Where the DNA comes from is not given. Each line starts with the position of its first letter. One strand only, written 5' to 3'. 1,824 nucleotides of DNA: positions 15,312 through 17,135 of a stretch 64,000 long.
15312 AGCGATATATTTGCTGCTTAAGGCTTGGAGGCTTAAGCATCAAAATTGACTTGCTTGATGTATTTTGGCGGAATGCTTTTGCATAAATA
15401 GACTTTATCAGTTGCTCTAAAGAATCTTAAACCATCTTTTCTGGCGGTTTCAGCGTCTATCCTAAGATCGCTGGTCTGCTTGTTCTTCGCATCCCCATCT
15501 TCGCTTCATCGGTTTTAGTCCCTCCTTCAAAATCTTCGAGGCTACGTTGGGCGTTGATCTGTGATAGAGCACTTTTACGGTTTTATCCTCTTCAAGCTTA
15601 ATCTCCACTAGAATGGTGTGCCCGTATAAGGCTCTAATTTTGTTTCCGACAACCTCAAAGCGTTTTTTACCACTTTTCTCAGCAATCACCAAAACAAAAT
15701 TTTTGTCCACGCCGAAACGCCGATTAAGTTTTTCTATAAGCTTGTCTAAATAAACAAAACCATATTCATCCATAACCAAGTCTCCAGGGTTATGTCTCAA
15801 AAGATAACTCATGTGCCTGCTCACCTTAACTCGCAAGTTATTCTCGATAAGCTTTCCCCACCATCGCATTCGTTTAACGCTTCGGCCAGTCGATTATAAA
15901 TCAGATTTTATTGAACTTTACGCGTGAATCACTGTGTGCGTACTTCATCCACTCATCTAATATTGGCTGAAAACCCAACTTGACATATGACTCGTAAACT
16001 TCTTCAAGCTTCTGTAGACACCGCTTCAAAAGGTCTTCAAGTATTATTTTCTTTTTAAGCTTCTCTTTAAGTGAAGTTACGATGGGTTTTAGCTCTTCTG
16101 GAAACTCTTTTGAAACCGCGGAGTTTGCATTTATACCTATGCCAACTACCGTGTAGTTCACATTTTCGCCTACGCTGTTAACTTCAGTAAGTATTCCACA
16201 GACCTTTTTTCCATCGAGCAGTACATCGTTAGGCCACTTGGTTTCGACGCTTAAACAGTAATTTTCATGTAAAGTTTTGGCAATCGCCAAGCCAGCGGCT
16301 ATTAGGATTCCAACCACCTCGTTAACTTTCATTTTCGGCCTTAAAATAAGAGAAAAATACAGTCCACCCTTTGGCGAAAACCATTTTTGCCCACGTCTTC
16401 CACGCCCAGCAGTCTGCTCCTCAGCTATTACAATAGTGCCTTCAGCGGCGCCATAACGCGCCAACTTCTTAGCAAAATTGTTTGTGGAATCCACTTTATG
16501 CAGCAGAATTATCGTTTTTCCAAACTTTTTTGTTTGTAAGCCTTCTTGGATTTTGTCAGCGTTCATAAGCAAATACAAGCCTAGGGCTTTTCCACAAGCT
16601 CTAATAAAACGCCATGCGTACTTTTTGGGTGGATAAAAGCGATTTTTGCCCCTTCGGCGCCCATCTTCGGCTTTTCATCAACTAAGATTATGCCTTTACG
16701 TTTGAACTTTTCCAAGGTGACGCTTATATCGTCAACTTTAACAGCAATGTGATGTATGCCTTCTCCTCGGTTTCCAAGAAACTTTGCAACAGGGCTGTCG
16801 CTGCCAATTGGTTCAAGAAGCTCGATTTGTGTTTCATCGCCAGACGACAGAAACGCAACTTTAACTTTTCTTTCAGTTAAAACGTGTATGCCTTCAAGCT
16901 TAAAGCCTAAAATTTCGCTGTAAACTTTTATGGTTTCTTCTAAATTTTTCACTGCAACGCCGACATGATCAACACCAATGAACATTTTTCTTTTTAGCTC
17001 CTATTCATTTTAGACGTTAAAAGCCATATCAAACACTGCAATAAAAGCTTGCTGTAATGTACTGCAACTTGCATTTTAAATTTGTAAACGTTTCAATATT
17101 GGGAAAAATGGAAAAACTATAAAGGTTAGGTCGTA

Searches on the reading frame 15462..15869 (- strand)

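Call 63: search_protein_families(library=pfam, proteins=[window:15462-15869:-], max_evalue=0.001)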
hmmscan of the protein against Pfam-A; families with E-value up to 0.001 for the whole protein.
window:15462-15869:- (135 aa): 1 family
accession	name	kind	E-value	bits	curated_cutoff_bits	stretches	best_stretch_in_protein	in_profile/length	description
PF01885.22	PTS_2-RNA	-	4.8e-19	69.5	26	1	13-124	3-126/177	RNA 2'-phosphotransferase, Tpt1 / KptA family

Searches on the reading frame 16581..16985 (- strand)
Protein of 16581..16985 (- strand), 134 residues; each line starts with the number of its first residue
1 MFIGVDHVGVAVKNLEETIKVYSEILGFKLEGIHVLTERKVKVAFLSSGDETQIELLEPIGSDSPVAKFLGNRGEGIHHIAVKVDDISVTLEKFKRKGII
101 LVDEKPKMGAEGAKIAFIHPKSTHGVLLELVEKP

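Call 6: search_protein_families(library=pfam, proteins=[window:16581-16985:-], max_evalue=0.00001)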
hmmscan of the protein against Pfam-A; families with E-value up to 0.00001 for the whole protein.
window:16581-16985:- (134 aa): 3 families
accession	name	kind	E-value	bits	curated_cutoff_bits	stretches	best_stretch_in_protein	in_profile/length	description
PF13669.12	Glyoxalase_4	-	6.5e-26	91.2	27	1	6-117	1-109/109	Glyoxalase/Bleomycin resistance protein/Dioxygenase superfamily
PF00903.31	Glyoxalase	-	5.1e-17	62.8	20.6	1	4-130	1-121/121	Glyoxalase/Bleomycin resistance protein/Dioxygenase superfamily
PF13468.12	Glyoxalase_3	-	5.6e-09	36.7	25.1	1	5-103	1-102/176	Glyoxalase-like domain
